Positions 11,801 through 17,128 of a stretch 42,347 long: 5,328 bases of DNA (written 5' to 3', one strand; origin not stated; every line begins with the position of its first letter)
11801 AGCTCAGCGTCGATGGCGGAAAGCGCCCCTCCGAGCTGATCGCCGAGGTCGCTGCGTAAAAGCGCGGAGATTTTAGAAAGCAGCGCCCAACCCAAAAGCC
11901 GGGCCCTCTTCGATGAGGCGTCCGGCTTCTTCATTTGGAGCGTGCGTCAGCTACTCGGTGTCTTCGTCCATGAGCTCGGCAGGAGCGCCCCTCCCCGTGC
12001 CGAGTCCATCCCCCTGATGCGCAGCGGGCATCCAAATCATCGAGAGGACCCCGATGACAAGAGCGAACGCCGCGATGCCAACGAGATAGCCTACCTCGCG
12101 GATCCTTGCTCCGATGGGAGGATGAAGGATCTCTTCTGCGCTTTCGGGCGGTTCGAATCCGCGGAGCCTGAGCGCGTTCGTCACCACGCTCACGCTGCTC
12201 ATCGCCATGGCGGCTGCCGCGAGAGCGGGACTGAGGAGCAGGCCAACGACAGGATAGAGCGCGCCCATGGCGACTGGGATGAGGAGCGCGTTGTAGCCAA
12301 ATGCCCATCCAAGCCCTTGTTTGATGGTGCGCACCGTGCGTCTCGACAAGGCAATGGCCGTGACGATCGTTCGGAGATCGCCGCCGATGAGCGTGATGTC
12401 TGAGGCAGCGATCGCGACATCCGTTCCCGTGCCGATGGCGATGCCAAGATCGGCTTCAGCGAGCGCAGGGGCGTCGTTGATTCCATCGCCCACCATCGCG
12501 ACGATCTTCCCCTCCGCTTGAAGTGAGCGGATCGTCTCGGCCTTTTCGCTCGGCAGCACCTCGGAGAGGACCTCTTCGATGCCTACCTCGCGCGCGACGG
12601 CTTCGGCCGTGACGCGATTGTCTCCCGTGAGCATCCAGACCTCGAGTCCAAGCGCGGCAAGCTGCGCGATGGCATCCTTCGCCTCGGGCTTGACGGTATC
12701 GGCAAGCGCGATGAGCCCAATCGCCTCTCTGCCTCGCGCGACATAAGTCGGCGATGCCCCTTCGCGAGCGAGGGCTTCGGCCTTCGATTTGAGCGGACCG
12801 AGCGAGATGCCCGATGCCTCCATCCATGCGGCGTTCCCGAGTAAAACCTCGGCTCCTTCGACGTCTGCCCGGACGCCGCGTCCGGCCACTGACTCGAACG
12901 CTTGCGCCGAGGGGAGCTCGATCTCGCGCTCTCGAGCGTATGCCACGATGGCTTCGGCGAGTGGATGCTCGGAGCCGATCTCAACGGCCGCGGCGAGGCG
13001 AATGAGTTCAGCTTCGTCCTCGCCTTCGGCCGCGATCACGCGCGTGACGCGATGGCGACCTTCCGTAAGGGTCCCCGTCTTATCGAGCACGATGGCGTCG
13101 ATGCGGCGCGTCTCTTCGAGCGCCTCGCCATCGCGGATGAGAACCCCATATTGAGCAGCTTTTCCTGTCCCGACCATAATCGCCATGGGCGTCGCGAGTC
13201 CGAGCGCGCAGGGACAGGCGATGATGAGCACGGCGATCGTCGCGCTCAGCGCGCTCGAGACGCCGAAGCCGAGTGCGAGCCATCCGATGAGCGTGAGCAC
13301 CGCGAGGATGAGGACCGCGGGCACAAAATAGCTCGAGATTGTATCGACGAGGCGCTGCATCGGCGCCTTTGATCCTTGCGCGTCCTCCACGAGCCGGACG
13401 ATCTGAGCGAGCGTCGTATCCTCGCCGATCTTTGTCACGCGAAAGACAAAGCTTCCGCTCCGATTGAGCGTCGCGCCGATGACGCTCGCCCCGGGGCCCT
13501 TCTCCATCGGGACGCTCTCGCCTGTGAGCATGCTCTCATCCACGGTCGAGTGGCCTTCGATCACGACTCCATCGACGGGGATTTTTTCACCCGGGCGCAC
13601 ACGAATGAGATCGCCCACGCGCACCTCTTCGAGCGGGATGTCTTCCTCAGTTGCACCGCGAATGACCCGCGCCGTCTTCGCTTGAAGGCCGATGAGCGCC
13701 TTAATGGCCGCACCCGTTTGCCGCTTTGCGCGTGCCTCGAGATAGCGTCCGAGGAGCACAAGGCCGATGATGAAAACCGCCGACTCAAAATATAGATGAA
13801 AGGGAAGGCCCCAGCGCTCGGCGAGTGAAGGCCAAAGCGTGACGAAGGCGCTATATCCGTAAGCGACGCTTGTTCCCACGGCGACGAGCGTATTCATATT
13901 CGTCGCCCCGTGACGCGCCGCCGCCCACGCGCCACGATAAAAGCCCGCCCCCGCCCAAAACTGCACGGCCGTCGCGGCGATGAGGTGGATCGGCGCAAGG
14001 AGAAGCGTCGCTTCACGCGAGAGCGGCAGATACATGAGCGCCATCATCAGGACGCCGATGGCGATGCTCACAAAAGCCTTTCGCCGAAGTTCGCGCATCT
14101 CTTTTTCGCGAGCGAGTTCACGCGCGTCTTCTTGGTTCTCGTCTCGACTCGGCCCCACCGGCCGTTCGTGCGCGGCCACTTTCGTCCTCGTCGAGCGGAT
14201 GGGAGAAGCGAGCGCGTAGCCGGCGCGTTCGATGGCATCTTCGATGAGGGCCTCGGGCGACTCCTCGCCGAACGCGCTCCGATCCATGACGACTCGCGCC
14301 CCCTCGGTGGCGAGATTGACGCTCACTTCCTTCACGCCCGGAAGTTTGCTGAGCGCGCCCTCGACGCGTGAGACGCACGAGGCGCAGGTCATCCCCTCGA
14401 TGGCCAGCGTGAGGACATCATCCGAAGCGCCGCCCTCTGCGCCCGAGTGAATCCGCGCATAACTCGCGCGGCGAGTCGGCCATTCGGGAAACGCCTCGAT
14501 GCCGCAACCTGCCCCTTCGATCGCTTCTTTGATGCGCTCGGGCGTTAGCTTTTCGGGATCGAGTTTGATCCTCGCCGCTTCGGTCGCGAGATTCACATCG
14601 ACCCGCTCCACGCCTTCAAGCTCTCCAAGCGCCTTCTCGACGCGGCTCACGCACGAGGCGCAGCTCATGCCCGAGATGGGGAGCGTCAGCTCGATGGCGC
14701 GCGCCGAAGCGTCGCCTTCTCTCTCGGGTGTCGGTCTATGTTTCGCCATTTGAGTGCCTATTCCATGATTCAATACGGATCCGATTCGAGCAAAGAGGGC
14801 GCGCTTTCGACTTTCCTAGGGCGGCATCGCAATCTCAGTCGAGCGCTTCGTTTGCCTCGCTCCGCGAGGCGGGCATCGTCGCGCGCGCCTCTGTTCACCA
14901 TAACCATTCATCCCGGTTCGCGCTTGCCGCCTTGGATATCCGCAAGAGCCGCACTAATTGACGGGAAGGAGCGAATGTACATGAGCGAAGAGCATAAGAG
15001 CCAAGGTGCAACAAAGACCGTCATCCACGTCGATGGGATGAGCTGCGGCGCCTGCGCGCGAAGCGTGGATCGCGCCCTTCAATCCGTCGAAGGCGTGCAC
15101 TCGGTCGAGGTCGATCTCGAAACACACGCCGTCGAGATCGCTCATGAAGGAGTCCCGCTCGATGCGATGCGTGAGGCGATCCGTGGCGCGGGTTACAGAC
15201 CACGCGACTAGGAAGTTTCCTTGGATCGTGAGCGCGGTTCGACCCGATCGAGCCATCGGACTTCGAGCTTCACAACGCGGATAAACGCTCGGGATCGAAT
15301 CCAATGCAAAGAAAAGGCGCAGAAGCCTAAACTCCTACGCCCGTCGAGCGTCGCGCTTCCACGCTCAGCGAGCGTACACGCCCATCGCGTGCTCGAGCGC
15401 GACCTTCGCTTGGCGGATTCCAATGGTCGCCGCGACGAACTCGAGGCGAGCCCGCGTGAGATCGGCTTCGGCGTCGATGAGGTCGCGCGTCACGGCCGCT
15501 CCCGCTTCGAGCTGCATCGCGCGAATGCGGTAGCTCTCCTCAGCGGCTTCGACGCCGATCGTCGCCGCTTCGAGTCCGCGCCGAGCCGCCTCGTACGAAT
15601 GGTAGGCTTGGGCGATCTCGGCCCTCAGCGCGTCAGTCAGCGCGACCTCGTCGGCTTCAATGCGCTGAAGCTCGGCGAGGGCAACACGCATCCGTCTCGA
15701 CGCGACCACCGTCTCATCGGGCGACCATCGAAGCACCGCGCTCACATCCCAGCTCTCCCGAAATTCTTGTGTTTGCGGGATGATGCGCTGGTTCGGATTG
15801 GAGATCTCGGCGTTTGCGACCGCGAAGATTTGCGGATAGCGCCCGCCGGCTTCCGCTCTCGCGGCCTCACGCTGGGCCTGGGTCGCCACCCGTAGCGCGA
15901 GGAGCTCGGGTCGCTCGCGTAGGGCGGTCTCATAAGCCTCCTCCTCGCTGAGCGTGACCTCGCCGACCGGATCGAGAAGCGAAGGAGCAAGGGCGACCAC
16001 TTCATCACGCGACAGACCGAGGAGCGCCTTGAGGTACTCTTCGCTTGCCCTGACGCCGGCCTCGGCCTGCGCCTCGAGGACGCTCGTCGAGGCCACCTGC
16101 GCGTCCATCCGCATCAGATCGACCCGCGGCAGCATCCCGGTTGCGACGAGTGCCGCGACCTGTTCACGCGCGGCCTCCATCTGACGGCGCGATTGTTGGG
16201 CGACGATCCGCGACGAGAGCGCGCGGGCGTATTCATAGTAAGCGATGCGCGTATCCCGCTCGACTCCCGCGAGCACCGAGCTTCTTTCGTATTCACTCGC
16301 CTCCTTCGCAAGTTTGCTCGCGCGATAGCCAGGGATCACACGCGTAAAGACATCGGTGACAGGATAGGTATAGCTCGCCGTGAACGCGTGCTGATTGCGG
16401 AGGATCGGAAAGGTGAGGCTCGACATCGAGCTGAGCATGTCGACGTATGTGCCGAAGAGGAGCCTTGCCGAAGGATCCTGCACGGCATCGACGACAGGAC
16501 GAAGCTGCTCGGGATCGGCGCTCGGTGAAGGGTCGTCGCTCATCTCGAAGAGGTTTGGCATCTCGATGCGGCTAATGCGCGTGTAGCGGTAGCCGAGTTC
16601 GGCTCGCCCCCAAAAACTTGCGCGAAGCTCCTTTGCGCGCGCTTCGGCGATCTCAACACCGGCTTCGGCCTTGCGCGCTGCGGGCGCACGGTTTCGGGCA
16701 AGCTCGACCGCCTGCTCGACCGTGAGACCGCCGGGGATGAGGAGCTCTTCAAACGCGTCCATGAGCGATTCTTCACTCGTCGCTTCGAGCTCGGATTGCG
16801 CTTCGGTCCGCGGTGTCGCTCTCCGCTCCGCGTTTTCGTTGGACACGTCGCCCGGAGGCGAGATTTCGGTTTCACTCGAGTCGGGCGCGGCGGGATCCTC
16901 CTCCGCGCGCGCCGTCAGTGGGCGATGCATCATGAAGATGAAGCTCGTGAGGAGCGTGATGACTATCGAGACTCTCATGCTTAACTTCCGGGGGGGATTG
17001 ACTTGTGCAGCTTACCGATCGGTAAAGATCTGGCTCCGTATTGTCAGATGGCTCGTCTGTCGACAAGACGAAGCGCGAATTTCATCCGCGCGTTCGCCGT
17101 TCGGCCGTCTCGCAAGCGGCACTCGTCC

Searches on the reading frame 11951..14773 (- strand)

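Call 7: search_protein_families(library=pfam, proteins=[window:11951-14773:-], max_evalue=0.001)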
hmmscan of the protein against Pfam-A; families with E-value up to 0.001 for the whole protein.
window:11951-14773:- (940 aa): 5 families
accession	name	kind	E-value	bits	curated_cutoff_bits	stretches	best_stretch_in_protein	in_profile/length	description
PF00122.25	E1-E2_ATPase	-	1.7e-61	207.3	28.1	1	363-541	2-180/181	E1-E2 ATPase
PF00702.32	Hydrolase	-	1.6e-39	136.7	26.4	1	558-775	1-191/191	haloacid dehalogenase-like hydrolase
PF00403.32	HMA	-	5.3e-36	123.2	24.8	2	30-89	1-60/62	Heavy-metal-associated domain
PF12710.13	HAD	-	1.4e-07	32.6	27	1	627-771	20-188/189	haloacid dehalogenase-like hydrolase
PF08282.18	Hydrolase_3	-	4.4e-05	23.8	20.9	0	750-793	198-241/255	haloacid dehalogenase-like hydrolase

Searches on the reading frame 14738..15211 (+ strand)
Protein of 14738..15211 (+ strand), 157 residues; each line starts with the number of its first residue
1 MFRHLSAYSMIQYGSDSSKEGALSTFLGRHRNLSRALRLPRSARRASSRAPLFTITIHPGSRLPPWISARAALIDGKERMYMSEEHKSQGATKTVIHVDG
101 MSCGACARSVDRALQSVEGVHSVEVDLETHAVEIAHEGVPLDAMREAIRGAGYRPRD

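Call 67: search_protein_families(library=pfam, proteins=[window:14738-15211:+], max_evalue=0.001)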
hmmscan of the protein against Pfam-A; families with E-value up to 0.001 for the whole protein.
window:14738-15211:+ (157 aa): 2 families
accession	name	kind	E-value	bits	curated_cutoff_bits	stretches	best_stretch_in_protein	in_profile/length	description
PF00403.32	HMA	-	1e-15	58.2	24.8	1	95-153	1-61/62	Heavy-metal-associated domain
PF19803.4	DUF6286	-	0.00027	21.8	35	1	71-137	9-71/108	Family of unknown function (DUF6286)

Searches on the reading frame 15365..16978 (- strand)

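Call 7: search_protein_families(library=pfam, proteins=[window:15365-16978:-], max_evalue=0.001)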
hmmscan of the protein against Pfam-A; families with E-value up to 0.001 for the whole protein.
window:15365-16978:- (537 aa): 1 family
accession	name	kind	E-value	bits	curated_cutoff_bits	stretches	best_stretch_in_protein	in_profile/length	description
PF02321.23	OEP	-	5.1e-29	101.9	22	2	346-533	2-187/187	Outer membrane efflux protein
